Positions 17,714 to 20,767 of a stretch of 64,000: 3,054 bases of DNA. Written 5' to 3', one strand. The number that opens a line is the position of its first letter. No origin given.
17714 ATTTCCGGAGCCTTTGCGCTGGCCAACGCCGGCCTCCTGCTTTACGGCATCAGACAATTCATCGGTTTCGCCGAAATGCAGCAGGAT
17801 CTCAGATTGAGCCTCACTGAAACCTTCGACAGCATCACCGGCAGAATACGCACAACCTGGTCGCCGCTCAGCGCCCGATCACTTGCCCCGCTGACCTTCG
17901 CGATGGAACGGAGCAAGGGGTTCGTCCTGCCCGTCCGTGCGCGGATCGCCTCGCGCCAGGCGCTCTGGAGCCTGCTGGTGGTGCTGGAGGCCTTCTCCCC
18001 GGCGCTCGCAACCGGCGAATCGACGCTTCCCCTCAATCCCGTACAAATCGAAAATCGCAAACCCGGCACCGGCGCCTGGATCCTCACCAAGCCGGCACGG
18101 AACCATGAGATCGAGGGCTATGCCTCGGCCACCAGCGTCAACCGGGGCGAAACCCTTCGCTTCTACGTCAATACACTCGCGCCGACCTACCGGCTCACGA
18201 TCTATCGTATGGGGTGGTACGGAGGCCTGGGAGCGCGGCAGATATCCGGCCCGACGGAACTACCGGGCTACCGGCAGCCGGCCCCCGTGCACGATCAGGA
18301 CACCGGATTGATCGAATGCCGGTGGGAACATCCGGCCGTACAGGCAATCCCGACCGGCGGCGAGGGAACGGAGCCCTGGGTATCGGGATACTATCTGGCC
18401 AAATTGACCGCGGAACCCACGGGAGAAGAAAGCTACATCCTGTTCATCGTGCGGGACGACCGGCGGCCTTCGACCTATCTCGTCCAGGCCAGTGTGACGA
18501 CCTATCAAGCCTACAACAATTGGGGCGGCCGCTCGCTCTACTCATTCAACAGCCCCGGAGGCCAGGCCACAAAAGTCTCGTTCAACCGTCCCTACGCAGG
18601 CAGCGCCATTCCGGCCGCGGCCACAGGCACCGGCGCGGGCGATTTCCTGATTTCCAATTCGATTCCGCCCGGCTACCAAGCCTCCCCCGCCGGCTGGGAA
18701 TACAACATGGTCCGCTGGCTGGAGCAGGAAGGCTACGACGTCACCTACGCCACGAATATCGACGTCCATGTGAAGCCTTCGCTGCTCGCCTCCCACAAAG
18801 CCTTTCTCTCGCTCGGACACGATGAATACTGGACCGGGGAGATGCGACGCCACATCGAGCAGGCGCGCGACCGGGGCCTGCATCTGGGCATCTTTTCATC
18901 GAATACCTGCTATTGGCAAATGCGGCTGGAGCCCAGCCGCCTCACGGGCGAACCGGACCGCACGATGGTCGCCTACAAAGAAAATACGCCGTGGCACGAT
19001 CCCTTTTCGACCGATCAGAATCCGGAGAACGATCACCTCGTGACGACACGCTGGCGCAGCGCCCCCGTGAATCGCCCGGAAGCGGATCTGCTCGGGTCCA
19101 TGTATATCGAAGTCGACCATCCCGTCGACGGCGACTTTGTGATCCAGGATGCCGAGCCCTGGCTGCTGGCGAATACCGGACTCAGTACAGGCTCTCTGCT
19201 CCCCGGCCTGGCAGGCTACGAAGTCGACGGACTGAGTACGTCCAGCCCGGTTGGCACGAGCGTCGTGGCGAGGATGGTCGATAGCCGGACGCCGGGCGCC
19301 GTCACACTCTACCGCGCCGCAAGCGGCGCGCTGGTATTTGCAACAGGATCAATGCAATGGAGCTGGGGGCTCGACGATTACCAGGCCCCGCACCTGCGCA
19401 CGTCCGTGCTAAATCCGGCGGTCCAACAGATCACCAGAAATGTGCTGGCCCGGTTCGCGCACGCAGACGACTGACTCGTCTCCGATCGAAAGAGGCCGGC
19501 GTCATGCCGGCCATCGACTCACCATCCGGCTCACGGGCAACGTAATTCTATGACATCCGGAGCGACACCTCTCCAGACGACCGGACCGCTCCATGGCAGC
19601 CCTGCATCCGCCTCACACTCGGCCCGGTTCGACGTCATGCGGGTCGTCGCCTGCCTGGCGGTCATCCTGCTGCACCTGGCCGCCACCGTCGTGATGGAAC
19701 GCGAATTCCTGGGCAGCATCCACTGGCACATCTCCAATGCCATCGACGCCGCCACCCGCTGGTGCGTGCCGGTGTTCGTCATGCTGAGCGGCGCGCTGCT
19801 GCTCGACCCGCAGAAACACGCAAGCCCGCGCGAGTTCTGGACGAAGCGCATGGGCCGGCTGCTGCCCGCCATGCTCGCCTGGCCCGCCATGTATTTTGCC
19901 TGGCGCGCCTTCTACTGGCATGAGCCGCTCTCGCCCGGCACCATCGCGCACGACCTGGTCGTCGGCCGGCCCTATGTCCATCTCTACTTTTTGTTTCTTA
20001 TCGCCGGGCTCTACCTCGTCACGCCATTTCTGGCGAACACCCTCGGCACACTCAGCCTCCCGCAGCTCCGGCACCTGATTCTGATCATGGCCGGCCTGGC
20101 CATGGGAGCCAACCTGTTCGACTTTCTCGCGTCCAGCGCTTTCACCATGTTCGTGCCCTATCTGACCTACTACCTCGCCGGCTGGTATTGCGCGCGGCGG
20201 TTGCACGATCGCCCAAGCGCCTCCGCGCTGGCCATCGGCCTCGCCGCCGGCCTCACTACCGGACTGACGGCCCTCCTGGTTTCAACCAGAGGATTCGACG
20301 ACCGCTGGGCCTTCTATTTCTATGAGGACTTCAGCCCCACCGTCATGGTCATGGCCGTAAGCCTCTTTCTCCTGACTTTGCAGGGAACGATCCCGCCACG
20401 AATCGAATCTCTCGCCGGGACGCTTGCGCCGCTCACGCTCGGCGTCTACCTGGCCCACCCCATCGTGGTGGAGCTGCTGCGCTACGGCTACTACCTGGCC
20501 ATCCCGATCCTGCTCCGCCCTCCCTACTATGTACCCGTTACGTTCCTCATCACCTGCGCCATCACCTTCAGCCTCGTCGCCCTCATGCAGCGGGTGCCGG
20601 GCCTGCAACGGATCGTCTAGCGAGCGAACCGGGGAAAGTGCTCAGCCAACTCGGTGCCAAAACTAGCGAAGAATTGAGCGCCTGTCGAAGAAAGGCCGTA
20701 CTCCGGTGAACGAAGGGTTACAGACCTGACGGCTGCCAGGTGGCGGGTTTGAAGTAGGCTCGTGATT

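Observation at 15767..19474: GT2 synthase fused through an internal signal-peptide-like segment to a dimethylformamidase-like domain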

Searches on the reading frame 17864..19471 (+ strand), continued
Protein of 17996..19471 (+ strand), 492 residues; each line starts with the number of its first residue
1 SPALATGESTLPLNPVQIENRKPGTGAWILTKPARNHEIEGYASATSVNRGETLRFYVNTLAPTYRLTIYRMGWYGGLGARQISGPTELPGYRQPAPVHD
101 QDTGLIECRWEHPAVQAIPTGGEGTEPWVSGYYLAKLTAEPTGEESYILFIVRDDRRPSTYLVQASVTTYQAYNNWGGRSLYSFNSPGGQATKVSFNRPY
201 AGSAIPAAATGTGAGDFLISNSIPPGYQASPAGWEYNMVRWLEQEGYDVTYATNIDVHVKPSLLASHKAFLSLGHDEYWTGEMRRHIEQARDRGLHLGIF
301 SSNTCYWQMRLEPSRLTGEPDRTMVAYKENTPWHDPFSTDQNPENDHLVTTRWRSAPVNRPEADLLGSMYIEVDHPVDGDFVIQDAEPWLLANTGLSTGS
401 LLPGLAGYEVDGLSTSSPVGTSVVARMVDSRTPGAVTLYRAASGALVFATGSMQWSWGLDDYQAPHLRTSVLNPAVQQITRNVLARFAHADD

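Call 65: search_solved_structures(query=A1, max_evalue=1e-10, show_alignments=5)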
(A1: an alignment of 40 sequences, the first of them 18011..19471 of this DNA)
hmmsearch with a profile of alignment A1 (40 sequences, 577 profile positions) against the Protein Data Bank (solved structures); distinct sequences matched with E-value up to 1e-10: 5.
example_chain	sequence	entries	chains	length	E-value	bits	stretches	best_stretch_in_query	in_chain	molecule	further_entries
6lvb_A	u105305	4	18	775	4.6e-26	94.8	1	183-491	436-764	N,N-dimethylformamidase large subunit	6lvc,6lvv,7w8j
6lvd_A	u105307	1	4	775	2.3e-25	92.5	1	199-491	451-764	N,N-dimethylformamidase large subunit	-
6lve_A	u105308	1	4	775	1.3e-24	90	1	183-491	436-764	N,N-dimethylformamidase large subunit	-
8huy_A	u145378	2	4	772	4.7e-24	88.2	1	113-493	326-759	Chains: A,B | N-acetyl-(R)-beta-phenylalanine acylase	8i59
8i5a_A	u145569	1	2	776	1e-23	87.1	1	113-490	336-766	N-acetyl-(R)-beta-phenylalanine acylase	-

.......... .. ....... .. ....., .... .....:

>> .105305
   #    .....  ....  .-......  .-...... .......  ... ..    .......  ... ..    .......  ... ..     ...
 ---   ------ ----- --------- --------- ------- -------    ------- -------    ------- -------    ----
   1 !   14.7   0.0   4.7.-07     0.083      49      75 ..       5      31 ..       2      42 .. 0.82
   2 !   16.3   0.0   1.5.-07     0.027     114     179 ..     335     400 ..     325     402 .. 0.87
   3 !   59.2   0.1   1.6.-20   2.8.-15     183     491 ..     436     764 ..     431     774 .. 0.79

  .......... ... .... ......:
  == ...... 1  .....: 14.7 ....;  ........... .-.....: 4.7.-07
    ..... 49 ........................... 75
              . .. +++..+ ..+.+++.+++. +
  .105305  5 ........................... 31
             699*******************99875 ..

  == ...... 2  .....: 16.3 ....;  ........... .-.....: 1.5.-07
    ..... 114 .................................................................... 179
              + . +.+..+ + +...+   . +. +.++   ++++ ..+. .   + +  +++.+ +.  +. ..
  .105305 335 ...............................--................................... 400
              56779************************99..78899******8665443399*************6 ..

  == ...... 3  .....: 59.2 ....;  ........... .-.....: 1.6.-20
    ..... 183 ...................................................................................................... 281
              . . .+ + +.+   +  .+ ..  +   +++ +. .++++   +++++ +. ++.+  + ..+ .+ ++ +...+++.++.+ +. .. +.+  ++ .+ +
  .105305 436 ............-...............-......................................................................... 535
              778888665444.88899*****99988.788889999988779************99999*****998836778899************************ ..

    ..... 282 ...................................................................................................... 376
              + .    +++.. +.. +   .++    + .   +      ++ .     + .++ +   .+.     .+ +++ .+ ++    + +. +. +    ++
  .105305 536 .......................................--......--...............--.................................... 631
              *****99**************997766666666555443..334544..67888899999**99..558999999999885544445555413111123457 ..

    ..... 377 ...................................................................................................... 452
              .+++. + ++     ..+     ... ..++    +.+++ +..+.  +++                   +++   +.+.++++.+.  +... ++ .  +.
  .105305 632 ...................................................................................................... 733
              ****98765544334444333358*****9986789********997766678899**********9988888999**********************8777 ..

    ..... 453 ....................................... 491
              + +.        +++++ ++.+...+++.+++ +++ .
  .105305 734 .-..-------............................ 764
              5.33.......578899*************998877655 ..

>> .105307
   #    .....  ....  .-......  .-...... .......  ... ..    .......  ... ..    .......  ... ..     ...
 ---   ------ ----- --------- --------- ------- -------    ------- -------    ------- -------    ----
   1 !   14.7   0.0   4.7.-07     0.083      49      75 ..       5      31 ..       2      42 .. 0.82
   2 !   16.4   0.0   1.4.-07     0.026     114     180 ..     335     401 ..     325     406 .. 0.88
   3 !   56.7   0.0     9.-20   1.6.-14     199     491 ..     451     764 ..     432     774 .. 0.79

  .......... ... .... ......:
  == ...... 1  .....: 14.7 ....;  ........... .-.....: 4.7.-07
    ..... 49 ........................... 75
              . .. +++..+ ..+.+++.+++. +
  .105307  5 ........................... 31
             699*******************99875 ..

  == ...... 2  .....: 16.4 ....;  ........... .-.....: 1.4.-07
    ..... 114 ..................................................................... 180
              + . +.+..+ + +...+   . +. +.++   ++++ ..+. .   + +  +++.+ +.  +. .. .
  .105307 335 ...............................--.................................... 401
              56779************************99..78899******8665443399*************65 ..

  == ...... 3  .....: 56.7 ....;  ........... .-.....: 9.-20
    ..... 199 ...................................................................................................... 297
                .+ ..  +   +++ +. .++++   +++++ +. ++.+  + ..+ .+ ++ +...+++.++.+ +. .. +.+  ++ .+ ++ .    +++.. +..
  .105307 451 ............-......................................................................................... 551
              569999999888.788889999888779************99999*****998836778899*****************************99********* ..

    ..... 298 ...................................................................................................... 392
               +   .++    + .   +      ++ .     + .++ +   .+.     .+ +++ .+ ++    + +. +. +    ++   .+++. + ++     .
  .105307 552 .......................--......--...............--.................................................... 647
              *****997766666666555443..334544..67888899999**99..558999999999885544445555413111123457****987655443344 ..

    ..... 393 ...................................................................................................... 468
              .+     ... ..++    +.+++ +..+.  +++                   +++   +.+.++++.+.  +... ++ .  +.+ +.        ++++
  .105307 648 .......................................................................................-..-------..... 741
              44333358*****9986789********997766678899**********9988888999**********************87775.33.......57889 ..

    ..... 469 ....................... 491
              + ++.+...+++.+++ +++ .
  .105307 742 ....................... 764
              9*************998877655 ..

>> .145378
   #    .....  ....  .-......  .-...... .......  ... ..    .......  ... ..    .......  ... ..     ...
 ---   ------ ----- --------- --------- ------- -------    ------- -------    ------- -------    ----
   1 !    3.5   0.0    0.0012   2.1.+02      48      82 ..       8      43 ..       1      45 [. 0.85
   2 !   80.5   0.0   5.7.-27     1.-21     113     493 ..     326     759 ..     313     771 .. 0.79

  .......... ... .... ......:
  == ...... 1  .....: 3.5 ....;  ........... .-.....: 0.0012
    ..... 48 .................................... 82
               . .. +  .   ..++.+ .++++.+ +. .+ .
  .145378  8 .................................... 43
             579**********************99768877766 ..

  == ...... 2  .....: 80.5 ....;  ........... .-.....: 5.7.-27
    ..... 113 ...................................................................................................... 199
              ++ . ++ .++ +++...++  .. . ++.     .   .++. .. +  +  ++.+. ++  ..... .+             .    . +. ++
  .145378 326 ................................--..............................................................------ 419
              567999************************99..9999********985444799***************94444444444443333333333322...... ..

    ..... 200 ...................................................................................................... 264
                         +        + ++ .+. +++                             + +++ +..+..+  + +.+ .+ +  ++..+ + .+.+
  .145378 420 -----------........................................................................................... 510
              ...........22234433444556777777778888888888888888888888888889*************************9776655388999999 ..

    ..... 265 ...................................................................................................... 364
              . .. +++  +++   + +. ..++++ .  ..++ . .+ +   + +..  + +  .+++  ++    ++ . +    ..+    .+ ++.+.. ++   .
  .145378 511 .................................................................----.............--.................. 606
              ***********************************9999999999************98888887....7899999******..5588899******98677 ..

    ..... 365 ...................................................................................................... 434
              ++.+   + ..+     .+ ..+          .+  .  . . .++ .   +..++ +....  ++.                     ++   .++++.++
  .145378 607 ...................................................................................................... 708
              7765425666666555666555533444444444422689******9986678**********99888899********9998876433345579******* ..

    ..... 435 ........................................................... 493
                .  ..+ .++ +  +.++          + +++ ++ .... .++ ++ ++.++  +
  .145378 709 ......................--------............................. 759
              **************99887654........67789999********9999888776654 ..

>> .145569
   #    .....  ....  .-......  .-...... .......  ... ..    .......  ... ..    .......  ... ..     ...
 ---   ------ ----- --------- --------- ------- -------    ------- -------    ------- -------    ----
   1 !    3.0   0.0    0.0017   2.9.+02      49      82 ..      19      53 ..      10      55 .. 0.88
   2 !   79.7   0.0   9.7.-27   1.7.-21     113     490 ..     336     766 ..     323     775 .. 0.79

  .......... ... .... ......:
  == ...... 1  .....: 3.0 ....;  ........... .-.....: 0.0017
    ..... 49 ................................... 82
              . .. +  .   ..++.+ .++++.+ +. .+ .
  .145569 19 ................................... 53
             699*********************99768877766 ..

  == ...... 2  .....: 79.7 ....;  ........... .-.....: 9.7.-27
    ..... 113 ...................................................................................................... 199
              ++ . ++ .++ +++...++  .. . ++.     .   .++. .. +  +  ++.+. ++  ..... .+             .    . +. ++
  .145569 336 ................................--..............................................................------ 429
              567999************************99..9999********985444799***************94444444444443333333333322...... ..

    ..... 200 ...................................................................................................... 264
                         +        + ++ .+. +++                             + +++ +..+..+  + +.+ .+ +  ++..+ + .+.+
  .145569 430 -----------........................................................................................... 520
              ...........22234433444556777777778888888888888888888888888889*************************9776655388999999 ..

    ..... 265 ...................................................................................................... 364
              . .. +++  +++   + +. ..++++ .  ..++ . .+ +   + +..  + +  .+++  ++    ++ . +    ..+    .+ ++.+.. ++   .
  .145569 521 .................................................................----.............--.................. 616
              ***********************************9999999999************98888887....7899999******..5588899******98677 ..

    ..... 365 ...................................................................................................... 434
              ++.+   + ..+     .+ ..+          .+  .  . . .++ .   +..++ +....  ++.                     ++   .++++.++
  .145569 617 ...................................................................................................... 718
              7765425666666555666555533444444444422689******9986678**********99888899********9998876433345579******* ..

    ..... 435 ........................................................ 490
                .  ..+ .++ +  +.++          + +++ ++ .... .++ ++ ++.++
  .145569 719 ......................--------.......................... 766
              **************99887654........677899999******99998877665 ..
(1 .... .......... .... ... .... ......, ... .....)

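Call 69: search_protein_families(library=ncbifam, proteins=[window:18011-19471:+], max_evalue=0.001)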
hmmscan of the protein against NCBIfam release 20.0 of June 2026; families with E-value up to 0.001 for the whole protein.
window:18011-19471:+ (487 aa): 0 families

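Call 73: search_protein_families(library=pfam, proteins=[P0243, P0244, P0285, P0307, P0375, P0310, P0343, P0372, P0380, P0279], max_evalue=0.0001)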
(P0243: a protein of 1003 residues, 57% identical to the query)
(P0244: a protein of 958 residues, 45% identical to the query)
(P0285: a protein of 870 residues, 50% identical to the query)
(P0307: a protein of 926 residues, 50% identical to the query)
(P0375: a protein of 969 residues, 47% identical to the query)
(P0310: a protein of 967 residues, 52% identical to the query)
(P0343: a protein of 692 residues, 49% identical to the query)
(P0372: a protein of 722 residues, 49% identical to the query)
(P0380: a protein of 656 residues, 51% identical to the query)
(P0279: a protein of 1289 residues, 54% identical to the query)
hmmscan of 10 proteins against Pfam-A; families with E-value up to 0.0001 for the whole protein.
P0243 (1003 aa): 1 family
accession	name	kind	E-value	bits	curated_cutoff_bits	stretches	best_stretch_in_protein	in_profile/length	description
PF20254.3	DMFA2_C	-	2e-109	366.9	27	1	585-975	1-371/374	N,N-dimethylformamidase beta subunit-like, C-terminal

P0244 (958 aa): 1 family
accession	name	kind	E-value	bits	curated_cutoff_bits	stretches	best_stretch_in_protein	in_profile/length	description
PF20254.3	DMFA2_C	-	1.4e-217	722.8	27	2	94-472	2-369/374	N,N-dimethylformamidase beta subunit-like, C-terminal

P0285 (870 aa): 5 families
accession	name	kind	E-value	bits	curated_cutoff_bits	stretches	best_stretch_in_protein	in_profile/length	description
PF20254.3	DMFA2_C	-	8.8e-109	364.8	27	1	451-836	1-369/374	N,N-dimethylformamidase beta subunit-like, C-terminal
PF13927.12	Ig_3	-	2.5e-28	98.8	30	2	306-375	2-78/78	Immunoglobulin domain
PF13895.12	Ig_2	-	5.8e-23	81.4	27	1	219-301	2-79/79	Immunoglobulin domain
PF07679.22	I-set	-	1.5e-21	76.7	23.7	1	46-126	3-90/90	Immunoglobulin I-set domain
PF00047.31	ig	-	3.2e-06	27.8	21.8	0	314-352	2-40/81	Immunoglobulin domain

P0307 (926 aa): 8 families
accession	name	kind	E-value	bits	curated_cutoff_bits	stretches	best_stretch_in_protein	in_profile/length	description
PF20254.3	DMFA2_C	-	3e-107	359.7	27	1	525-891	2-369/374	N,N-dimethylformamidase beta subunit-like, C-terminal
PF22073.2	Cep192_D4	-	1.5e-24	86.8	35.5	2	280-363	18-111/112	Cep192 domain 4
PF07610.17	DUF1573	-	1.8e-20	73.2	26.1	1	368-461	2-92/98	Protein of unknown function (DUF1573)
PF15780.11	ASH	-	2.4e-20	73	27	1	264-354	2-96/98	Abnormal spindle-like microcephaly-assoc'd, ASPM-SPD-2-Hydin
PF22544.2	HYDIN_VesB_CFA65-like_Ig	-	6.1e-16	58.9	25.5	1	368-456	4-91/100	HYDIN/CFA65/VesB-like, Ig-like domain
PF24507.1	Ig_CFAP65_4th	-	1.4e-11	45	27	0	390-463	2-74/76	CFAP65, fourth Ig-like domain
PF12371.14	TMEM131_like_N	-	3e-10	40.6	28.8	0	368-452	2-84/84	Transmembrane protein 131-like N-terminal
PF24771.2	Ig_CFAP74_1st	-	6.9e-09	36.4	29.2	0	268-349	4-87/97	CFAP74 first Ig-like domain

P0375 (969 aa): 1 family
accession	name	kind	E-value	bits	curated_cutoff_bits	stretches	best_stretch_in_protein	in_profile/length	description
PF20254.3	DMFA2_C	-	5.4e-103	345.7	27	1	579-944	1-369/374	N,N-dimethylformamidase beta subunit-like, C-terminal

P0310 (967 aa): 9 families
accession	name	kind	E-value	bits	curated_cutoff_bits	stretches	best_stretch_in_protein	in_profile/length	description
PF20254.3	DMFA2_C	-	1.1e-98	331.5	27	1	363-776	2-369/374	N,N-dimethylformamidase beta subunit-like, C-terminal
PF17963.7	Big_9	-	4.1e-16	60.1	23.6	1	19-108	1-89/89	Bacterial Ig domain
PF00754.31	F5_F8_type_C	-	6.2e-14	52.7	28.2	1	859-963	3-105/127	F5/8 type C domain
PF05345.18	He_PIG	-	9.7e-12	45.6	24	1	24-110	4-96/96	Putative Ig domain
PF17892.7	Cadherin_5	-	1.7e-08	34.6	26.5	0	19-110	2-98/98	Cadherin-like domain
PF19077.6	Big_13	-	4.7e-08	33.9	27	0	66-109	57-100/102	Bacterial Ig-like domain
PF22633.2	F5_F8_type_C_2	-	4.9e-08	33.9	27.8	1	874-964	1-87/91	NedA-like, galactose-binding domain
PF00028.23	Cadherin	-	1.4e-06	29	28.8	0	183-210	65-93/93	Cadherin domain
PF17803.7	Cadherin_4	-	9.4e-06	26.5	25.1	0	204-265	2-68/71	Bacterial cadherin-like domain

P0343 (692 aa): 2 families
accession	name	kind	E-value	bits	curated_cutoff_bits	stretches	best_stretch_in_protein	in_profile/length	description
PF20254.3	DMFA2_C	-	9.4e-110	368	27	1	304-667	1-370/374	N,N-dimethylformamidase beta subunit-like, C-terminal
PF23918.1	DUF7257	-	8.2e-05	22.8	27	0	101-193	118-208/239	Domain of unknown function (DUF7257)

P0372 (722 aa): 1 family
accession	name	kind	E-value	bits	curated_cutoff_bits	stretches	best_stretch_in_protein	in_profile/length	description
PF20254.3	DMFA2_C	-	2.8e-118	396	27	1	317-695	1-369/374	N,N-dimethylformamidase beta subunit-like, C-terminal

P0380 (656 aa): 2 families
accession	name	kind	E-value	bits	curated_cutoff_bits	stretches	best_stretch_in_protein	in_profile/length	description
PF20254.3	DMFA2_C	-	3.7e-109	366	27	1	271-631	1-369/374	N,N-dimethylformamidase beta subunit-like, C-terminal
PF16640.11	Big_3_5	-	7.4e-14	52.5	35.5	1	117-198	1-82/88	Bacterial Ig-like domain (group 3)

P0279 (1289 aa): 8 families
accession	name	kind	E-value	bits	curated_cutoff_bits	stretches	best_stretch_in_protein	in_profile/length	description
PF20254.3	DMFA2_C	-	2.9e-108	363.1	27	1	231-606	1-370/374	N,N-dimethylformamidase beta subunit-like, C-terminal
PF00652.28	Ricin_B_lectin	-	7.3e-77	256.1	29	4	52-181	4-126/126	Ricin-type beta-trefoil lectin domain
PF18911.6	PKD_4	-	3.6e-50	168.4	27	3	872-941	14-83/85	PKD domain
PF14200.12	RicinB_lectin_2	-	1.9e-41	141.1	25.6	3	1160-1232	13-89/89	Ricin-type beta-trefoil lectin domain-like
PF00801.26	PKD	-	4.5e-31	107.1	23.5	3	1091-1153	14-77/80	PKD domain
PF22352.2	K319L-like_PKD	-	1.8e-09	37.9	27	0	1098-1157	18-84/84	K319L-like, PKD domain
PF24562.1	CysR_MRC2_N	-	3.2e-05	24.2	27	0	1209-1249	46-89/133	MRC2-like, N-terminal cysteine-rich domain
PF02010.21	REJ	-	9.8e-05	21.6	25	0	898-978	155-236/452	REJ domain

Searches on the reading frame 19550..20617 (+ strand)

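Call 3: search_protein_families(library=pfam, proteins=[window:19550-20617:+], max_evalue=0.01)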
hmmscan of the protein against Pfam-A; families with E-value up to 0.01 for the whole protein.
window:19550-20617:+ (356 aa): 1 family
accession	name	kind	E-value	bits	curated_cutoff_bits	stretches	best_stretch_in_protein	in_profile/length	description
PF01757.29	Acyl_transf_3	-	3.3e-35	122.1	31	1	26-340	3-322/326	Acyltransferase domain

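Call 69: search_protein_families(library=ncbifam, proteins=[window:19550-20617:+], max_evalue=0.001)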
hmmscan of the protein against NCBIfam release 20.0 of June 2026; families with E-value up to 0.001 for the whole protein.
window:19550-20617:+ (356 aa): 1 family
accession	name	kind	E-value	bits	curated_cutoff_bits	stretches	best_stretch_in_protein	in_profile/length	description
NF003014.0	PRK03854.1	equivalog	0.00011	21.5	338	1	171-355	192-369/386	glucans biosynthesis protein MdoC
